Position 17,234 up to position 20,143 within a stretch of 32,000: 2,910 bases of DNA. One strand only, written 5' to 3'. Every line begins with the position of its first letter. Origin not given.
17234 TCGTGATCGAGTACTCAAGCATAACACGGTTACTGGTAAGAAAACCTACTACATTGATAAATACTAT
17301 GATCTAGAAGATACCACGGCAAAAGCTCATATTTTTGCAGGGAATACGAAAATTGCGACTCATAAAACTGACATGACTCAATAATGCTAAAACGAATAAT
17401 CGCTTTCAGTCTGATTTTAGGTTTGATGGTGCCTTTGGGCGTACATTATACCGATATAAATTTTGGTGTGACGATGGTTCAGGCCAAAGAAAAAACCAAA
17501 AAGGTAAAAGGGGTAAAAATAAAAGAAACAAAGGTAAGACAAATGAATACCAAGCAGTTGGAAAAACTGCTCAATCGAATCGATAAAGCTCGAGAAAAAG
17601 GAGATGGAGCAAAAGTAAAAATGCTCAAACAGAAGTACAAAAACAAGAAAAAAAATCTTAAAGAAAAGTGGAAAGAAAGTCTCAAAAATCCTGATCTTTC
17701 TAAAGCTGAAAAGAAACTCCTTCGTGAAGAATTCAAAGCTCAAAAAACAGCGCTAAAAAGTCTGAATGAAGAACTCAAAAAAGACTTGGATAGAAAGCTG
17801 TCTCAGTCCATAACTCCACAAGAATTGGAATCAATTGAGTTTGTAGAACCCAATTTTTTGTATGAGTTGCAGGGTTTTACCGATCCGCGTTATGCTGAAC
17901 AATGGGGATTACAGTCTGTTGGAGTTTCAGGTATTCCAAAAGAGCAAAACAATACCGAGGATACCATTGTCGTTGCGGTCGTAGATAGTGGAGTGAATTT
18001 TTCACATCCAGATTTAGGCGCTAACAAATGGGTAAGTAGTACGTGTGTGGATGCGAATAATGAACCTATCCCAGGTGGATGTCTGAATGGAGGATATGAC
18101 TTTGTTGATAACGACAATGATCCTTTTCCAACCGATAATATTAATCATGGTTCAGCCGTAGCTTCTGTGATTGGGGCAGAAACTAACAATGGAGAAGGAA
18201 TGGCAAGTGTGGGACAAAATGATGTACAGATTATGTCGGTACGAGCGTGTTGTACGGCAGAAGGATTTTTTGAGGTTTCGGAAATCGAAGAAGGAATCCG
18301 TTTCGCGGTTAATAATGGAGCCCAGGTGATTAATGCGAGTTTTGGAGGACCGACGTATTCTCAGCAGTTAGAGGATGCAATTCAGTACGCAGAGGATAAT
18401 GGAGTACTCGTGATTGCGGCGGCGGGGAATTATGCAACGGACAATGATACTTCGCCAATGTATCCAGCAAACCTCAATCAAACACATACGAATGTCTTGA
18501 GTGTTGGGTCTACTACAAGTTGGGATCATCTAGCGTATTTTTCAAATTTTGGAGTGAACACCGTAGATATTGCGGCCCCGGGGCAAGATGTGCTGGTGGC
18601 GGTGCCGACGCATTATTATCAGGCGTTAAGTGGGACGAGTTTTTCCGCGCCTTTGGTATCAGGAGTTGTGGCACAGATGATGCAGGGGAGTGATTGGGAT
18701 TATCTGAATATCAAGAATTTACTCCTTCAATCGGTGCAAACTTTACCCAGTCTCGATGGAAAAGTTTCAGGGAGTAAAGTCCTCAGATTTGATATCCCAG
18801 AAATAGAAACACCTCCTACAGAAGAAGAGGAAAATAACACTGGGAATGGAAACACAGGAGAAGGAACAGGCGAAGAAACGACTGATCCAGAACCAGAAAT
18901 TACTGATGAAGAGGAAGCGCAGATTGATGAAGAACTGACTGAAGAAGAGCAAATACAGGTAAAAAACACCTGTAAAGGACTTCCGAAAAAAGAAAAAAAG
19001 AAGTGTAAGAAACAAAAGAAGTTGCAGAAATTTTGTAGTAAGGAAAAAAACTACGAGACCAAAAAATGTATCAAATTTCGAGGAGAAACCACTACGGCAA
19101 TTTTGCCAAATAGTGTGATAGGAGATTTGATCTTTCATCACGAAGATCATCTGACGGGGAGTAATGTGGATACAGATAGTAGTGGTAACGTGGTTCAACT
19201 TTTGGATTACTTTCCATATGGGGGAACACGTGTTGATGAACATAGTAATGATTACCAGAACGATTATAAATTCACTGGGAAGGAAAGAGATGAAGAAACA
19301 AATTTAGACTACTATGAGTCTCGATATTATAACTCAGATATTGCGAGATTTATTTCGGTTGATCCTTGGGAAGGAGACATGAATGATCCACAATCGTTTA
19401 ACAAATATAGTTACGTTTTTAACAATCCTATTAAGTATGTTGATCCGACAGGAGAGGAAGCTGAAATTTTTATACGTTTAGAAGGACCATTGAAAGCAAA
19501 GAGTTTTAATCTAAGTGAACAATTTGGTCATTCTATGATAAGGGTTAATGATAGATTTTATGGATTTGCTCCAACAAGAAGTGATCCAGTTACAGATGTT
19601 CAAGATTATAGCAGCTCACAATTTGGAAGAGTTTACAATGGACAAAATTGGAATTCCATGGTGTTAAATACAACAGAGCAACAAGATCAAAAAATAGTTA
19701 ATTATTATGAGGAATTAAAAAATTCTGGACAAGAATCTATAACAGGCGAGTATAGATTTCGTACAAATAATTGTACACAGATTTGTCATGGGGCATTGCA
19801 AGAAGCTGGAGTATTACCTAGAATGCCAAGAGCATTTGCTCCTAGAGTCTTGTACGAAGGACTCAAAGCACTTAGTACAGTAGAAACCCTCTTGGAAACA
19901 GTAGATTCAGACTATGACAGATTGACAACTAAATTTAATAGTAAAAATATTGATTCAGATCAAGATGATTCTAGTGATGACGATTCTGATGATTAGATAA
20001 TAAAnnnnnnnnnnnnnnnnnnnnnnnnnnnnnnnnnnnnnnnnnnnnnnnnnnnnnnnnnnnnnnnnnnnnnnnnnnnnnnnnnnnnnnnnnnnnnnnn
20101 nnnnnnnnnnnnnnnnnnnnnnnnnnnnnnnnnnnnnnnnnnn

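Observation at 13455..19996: RHS/Tc-type shell separated from its own conserved C-terminal core by a signal-anchored subtilisin module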

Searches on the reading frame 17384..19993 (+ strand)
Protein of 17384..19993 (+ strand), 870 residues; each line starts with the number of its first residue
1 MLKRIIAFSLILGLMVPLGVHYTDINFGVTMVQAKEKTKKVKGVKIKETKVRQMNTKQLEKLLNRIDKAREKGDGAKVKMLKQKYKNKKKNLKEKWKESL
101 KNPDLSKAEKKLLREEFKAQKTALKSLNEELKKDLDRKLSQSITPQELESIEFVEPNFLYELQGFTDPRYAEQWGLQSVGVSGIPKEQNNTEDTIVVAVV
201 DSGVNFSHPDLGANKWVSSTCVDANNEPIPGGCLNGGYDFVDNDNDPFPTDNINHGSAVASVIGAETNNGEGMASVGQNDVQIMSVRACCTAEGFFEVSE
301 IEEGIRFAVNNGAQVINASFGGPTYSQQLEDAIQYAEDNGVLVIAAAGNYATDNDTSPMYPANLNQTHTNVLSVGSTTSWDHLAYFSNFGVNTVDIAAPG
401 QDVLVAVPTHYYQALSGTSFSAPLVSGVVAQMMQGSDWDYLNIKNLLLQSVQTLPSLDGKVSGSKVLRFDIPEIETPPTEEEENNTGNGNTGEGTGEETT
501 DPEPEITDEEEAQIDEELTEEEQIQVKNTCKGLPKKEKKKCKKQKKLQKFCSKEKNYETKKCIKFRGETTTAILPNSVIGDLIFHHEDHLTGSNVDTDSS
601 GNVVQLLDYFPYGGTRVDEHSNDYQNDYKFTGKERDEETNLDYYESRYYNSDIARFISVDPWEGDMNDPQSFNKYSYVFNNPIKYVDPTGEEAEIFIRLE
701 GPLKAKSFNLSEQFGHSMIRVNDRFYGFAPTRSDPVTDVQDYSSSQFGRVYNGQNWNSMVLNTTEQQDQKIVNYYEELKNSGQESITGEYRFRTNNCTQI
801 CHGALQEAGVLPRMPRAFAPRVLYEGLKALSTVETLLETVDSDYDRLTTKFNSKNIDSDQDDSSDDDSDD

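Call 5: search_protein_families(library=pfam, proteins=[window:17384-19993:+], max_evalue=0.01)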
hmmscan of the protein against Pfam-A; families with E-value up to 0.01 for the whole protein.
window:17384-19993:+ (870 aa): 1 family
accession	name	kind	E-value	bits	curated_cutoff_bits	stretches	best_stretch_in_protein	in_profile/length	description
PF00082.27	Peptidase_S8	-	1.3e-45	156.4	21.8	1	194-452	3-274/288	Subtilase family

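Call 6: search_protein_families(library=ncbifam, proteins=[window:17384-19993:+], max_evalue=0.01)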
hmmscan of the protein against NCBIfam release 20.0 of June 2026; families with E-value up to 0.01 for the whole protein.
window:17384-19993:+ (870 aa): 11 families
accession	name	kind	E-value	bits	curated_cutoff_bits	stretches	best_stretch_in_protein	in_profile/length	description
TIGR03921.1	T7SS_mycosin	equivalog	1.9e-37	129.2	278.75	1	193-433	13-244/353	type VII secretion-associated serine protease mycosin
TIGR03895.1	protease_PatA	subfamily_domain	7.8e-24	84.4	421.05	1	255-561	1-308/606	PatA/PatG family cyanobactin maturation protease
TIGR03696.1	Rhs_assc_core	domain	4.3e-21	75.2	32.5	1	609-690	1-75/76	RHS repeat-associated core domain-containing protein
NF033595.1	denti_PrtP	equivalog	6.4e-18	64.7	300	2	316-433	342-457/606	dentilisin complex serine proteinase subunit PrtP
NF049966.1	QH_SP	equivalog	1.5e-13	50.6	165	1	197-436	2-195/219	subtilisin-like serine protease QhpE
NF042956.1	IteS_antiphage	equivalog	4.3e-08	31.9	900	1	249-355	287-399/747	S8 family anti-phage peptidase IteS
NF040809.1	germ_prot_CspBA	exception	8.1e-06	23.7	1250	1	367-451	401-488/1099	bifunctional germination protease/germinant receptor pseudoprotease CspBA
NF040808.2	CspC_non_triad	exception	1e-05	24.2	675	0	190-279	93-193/556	bile acid germinant receptor pseudoprotease CspC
NF041261.1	RHS_core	equivalog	1.3e-05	23.3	2000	1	584-690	1159-1260/1261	RHS element core protein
NF051851.1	AtpSerPepEprS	equivalog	0.00073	17.7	1700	0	394-463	279-346/988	autotransporter serine peptidase EprS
NF050013.1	HpsJ_like_A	equivalog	0.0089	15.7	140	1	6-124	81-200/217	HpsJ-like protein, cyanoexosortase A-associated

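Call 10: find_homologous_proteins(query=window:17384-19993:+)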
Query window:17384-19993:+ (870 aa): 1250 proteins with E <= 0.001 among 8000 candidates; the best 120 are listed.
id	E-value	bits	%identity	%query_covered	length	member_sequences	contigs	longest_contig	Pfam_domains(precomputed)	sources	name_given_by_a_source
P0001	0.0e+0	1988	100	100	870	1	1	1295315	PF00082.28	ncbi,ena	-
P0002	8.5e-190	651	41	85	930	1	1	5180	PF13948.12,PF00082.28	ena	-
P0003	1.8e-188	647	50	52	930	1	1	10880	PF13948.12,PF14414.13,PF12639.14,PF00082.28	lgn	-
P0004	8.1e-185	635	46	73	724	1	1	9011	PF00082.28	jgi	jgi:hypothetical protein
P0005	8.7e-183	628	52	26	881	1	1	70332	PF00082.28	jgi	jgi:RHS repeat-associated protein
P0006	2.8e-177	610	43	80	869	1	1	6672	PF00082.28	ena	-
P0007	6.8e-170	585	53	61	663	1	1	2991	PF13948.12,PF00082.28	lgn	-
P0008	1.6e-166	574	44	67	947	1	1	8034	PF13948.12,PF00082.28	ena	-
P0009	9.6e-163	562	41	79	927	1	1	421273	PF13948.12,PF00082.28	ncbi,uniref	ncbi:S8 family serine peptidase [Tenacibaculum xiamenense]|uniref:S8 family serine peptidase n=1 Tax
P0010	6.8e-120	420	43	58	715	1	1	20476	PF25275.2,PF00082.28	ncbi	-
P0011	2.7e-117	411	49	43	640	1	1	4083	PF00082.28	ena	-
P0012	1.1e-115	406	45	47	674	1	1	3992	PF13948.12,PF00082.28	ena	-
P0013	2.5e-92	329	47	38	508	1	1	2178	PF00082.28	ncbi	-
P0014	4.6e-89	318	39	50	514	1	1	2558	PF00082.28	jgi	-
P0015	1.2e-88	317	43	45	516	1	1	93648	PF00082.28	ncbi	-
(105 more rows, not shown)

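Call 13: find_encoding_contigs(protein=P0009, flank=10000, max_places=3)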
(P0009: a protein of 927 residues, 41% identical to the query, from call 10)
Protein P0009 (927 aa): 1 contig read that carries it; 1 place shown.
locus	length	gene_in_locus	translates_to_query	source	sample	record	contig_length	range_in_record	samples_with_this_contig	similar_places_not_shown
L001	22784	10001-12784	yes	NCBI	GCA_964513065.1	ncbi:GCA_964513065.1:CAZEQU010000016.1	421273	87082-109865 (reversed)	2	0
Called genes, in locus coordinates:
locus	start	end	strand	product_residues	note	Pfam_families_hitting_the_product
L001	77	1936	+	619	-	PF13424:TPR_12 (faint), PF00515:TPR_1 (faint), PF07719:TPR_2 (faint), PF13181:TPR_8 (faint), PF08238:Sel1 (weak)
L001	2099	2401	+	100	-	PF11171:DUF2958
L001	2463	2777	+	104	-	PF01797:Y1_Tnp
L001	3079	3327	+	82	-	-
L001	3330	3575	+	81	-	-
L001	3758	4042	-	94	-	PF05016:ParE_toxin (weak)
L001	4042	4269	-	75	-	-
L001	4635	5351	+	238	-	-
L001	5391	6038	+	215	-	-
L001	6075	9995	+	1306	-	PF03534:SpvB, PF20041:DUF6443 (weak), PF05593:RHS_repeat (weak), PF25023:TEN_YD-shell (weak)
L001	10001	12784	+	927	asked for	PF00082:Peptidase_S8, PF13948:DUF4215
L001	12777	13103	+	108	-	-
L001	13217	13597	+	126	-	PF28530:DUF8426 (faint)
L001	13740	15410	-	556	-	PF00082:Peptidase_S8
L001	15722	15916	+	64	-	-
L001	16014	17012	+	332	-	-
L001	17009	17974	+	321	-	-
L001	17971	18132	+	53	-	-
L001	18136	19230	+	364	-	PF13186:SPASM (weak)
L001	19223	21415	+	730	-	PF03412:Peptidase_C39, PF13529:Peptidase_C39_2 (faint), PF00664:ABC_membrane, PF00005:ABC_tran, PF02463:SMC_N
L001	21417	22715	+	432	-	PF25994:HH_AprE (weak), PF26002:Beta-barrel_AprE (weak)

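Call 14: find_encoding_contigs(protein=P0005, flank=10000, max_places=3)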
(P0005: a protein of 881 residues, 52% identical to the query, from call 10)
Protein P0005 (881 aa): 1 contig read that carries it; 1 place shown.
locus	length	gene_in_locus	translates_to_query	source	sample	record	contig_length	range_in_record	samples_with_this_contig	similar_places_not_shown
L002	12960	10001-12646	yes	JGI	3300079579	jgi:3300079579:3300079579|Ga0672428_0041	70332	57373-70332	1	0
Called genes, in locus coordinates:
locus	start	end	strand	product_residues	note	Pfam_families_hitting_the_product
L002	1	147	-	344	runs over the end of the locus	PF00395:SLH (weak)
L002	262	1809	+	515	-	PF04607:RelA_SpoT (weak)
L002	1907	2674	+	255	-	PF03883:H2O2_YaaD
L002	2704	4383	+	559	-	PF02463:SMC_N, PF13175:AAA_15 (faint), PF13476:AAA_23, PF13304:AAA_21 (faint)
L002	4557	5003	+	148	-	-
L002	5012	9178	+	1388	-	PF03534:SpvB (weak), PF05593:RHS_repeat (weak)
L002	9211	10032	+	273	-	-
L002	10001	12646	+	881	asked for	PF00082:Peptidase_S8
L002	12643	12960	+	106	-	?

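Call 15: find_encoding_contigs(protein=P0001, flank=1000, max_places=2)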
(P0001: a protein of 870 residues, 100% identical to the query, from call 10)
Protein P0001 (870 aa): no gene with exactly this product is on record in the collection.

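Call 29: list_cluster_members(proteins=[P0001, P0002, P0003, P0004, P0005, P0006, P0008, P0010, P0013, P0015])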
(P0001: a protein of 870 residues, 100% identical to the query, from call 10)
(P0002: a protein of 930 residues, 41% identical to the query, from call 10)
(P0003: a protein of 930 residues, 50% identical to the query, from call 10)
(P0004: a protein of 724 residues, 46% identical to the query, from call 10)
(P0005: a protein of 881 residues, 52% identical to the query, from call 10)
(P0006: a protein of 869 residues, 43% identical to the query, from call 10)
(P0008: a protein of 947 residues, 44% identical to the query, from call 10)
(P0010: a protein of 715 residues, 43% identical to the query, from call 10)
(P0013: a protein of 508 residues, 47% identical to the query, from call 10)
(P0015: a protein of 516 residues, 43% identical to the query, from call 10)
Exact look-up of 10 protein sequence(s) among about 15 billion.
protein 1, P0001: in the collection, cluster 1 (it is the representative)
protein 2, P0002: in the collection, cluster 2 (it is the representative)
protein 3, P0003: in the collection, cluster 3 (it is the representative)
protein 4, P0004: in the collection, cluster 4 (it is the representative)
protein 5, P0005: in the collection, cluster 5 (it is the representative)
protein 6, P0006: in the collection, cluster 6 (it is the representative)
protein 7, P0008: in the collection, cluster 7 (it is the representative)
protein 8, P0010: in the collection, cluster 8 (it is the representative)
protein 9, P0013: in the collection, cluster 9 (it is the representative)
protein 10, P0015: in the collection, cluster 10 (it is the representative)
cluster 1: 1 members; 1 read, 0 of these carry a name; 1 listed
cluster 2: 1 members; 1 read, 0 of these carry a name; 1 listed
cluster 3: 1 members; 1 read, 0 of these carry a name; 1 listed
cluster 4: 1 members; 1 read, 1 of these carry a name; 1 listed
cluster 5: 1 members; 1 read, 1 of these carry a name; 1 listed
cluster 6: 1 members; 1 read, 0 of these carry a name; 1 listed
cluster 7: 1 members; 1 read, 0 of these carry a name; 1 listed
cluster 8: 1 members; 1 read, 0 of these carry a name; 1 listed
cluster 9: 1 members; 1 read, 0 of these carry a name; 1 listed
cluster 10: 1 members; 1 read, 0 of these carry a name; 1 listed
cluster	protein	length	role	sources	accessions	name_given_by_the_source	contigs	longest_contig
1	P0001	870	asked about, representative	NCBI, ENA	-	-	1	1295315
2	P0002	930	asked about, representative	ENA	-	-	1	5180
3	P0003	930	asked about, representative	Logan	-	-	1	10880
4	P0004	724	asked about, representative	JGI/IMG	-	hypothetical protein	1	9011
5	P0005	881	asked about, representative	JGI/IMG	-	RHS repeat-associated protein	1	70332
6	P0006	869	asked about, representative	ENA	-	-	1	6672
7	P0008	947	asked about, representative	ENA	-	-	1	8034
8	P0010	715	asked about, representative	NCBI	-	-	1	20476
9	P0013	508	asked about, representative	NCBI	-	-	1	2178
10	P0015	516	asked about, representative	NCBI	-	-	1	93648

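Call 30: find_encoding_contigs(protein=P0003, flank=10000, max_places=2)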
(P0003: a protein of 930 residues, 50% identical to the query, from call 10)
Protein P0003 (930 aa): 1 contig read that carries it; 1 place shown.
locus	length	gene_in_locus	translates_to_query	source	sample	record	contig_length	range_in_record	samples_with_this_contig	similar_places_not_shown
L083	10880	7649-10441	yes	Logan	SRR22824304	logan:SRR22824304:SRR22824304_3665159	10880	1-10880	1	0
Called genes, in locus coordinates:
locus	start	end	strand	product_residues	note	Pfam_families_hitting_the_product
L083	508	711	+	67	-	-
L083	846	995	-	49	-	-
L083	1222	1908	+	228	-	PF02374:ArsA_ATPase (weak), PF07015:VirC1, PF09140:MipZ (weak), PF10609:ParA, PF13614:AAA_31, PF01656:CbiA, PF13614:AAA_31 (weak)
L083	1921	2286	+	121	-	-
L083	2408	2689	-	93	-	PF15738:YafQ_toxin, PF05016:ParE_toxin (weak)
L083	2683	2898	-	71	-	-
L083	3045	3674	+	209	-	-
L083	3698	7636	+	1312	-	PF03534:SpvB, PF12256:TcdB_toxin_midN, PF05593:RHS_repeat (weak)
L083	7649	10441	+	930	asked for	PF00082:Peptidase_S8, PF13948:DUF4215 (weak), PF12639:Colicin-DNase, PF14414:WHH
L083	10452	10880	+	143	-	?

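Call 31: find_encoding_contigs(protein=P0004, flank=10000, max_places=2)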
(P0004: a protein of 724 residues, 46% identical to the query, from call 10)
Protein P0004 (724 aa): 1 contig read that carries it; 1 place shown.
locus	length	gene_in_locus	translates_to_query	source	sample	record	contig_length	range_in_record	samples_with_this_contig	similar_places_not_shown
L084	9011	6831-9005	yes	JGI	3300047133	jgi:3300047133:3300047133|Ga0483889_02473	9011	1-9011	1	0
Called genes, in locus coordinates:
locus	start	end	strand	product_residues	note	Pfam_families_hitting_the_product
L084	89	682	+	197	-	-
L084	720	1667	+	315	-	-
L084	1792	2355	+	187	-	-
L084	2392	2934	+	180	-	-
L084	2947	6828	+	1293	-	PF03534:SpvB, PF12256:TcdB_toxin_midN, PF20041:DUF6443 (weak), PF05593:RHS_repeat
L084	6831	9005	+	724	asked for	PF00082:Peptidase_S8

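Call 32: find_encoding_contigs(protein=P0008, flank=10000, max_places=2)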
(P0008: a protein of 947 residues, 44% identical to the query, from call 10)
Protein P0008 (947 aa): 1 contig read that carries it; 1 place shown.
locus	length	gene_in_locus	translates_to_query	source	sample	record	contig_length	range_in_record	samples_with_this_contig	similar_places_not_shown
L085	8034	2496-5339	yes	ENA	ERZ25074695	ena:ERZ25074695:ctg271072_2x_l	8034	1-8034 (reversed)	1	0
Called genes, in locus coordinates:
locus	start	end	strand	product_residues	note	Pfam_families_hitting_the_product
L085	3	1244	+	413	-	?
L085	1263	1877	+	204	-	-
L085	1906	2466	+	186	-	-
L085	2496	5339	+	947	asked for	PF00082:Peptidase_S8, PF13948:DUF4215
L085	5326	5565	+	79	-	-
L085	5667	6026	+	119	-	PF15594:Imm50 (weak)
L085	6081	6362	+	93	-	-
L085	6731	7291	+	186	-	PF00395:SLH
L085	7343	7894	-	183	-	-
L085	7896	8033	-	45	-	?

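Call 44: find_encoding_contigs(protein=P0010, flank=10000, max_places=2)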
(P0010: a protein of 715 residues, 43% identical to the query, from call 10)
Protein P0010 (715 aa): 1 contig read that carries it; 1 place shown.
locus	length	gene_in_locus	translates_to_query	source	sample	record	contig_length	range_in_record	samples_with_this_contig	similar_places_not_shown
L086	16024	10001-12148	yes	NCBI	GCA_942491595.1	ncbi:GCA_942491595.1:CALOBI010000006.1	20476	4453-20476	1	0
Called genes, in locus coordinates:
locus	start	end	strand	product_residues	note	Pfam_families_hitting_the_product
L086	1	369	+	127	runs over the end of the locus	-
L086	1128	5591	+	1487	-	PF03534:SpvB, PF05593:RHS_repeat (faint), PF12256:TcdB_toxin_midN, PF14891:Peptidase_M91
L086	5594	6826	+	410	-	-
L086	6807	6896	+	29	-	-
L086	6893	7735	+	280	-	-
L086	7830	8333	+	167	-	PF13021:DUF3885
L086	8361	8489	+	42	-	PF13021:DUF3885 (weak)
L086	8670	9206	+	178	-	-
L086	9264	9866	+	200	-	PF04480:DUF559, PF18741:MTES_1575 (faint)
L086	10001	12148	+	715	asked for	PF00082:Peptidase_S8, PF25275:Golvesin_C (faint)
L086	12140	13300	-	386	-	PF14294:DUF4372, PF01609:DDE_Tnp_1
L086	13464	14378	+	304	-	PF25275:Golvesin_C (faint), PF13948:DUF4215 (weak)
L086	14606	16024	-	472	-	?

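Call 65: search_protein_representatives(protein=window:17384-19993:+)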
Query: 870 residues. Proteins with E-value up to 0.001 (for the whole library): 251052; up to 1e-10: 90308; up to 1e-30: 9249. The best 150 are listed.
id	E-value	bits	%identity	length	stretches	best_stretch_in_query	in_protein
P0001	0.0e+00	1987.9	100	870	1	1-870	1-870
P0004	2.6e-185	634.6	48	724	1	33-659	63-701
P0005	2.8e-183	627.9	46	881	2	35-502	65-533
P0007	2.2e-170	585.3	56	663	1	200-727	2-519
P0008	5.2e-167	574.1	52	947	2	50-475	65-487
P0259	9.8e-147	507.0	40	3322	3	151-490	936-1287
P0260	1.8e-141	489.6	38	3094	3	146-469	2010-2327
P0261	4.0e-141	488.5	38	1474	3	149-500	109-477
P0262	5.6e-130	451.6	39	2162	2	49-480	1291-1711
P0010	2.2e-120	419.9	44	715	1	4-549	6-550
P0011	8.7e-118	411.3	50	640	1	36-434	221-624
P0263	6.1e-117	408.4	38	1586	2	35-469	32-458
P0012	3.4e-116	406.0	57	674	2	284-494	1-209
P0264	1.1e-106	374.6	35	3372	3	148-466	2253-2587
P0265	2.4e-103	363.5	34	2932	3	134-461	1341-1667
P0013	8.0e-93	328.7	48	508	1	102-431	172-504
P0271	6.5e-90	319.1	41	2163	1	26-476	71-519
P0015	3.7e-89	316.5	44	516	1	45-430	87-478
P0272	7.7e-88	312.2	44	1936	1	121-504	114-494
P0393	6.9e-52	193.3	47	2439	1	580-849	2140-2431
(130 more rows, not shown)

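Call 67: search_protein_families(library=pfam, proteins=[P0262, P0271, P0272, P0263], max_evalue=0.001)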
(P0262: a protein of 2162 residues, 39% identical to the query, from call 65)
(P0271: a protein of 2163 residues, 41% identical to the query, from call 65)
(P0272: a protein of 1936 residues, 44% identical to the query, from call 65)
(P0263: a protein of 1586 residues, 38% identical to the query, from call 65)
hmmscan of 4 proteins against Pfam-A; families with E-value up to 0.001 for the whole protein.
P0262 (2162 aa): 5 families
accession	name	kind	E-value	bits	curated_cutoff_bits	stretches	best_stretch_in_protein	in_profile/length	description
PF00082.27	Peptidase_S8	-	2.6e-39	135.7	21.8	1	1436-1667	4-252/288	Subtilase family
PF05593.20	RHS_repeat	-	1.3e-25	89.6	22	1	937-970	1-34/38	RHS Repeat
PF03534.18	SpvB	-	1.4e-12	47.8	22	1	81-241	4-182/287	Salmonella virulence plasmid 65kDa B protein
PF12256.14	TcdB_toxin_midN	-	3.1e-12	46.6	24.8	1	347-444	67-163/181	Insecticide toxin TcdB middle/N-terminal region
PF20041.5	DUF6443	-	9.3e-06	26.3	27.8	1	754-818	17-82/137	Domain of unknown function (DUF6443)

P0271 (2163 aa): 3 families
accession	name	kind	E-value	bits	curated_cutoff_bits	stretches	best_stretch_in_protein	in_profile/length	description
PF00082.27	Peptidase_S8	-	1e-40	140.3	21.8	1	243-476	3-253/288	Subtilase family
PF01510.30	Amidase_2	-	2.9e-18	66.9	26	1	952-1078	3-116/131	N-acetylmuramoyl-L-alanine amidase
PF00395.25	SLH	-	3.2e-10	40.3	20.8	1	1264-1304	2-42/44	S-layer homology domain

P0272 (1936 aa): 4 families
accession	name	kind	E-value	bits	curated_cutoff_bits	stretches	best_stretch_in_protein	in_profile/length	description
PF00082.27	Peptidase_S8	-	1.9e-46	159.2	21.8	1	193-442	3-268/288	Subtilase family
PF14412.12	AHH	-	3.7e-10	40.2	22.3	1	1816-1894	16-95/111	A nuclease family of the HNH/ENDO VII superfamily with conserved AHH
PF01841.26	Transglut_core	-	2.2e-06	28.3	23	1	679-736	16-75/108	Transglutaminase-like superfamily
PF13391.12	HNH_2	-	0.00043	20.5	21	0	1818-1867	13-56/66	HNH endonuclease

P0263 (1586 aa): 2 families
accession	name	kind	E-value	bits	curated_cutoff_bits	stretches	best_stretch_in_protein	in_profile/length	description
PF00082.27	Peptidase_S8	-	4.2e-67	226.9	21.8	2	187-423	3-254/288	Subtilase family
PF00395.25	SLH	-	2.4e-16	59.8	20.8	1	960-1002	1-43/44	S-layer homology domain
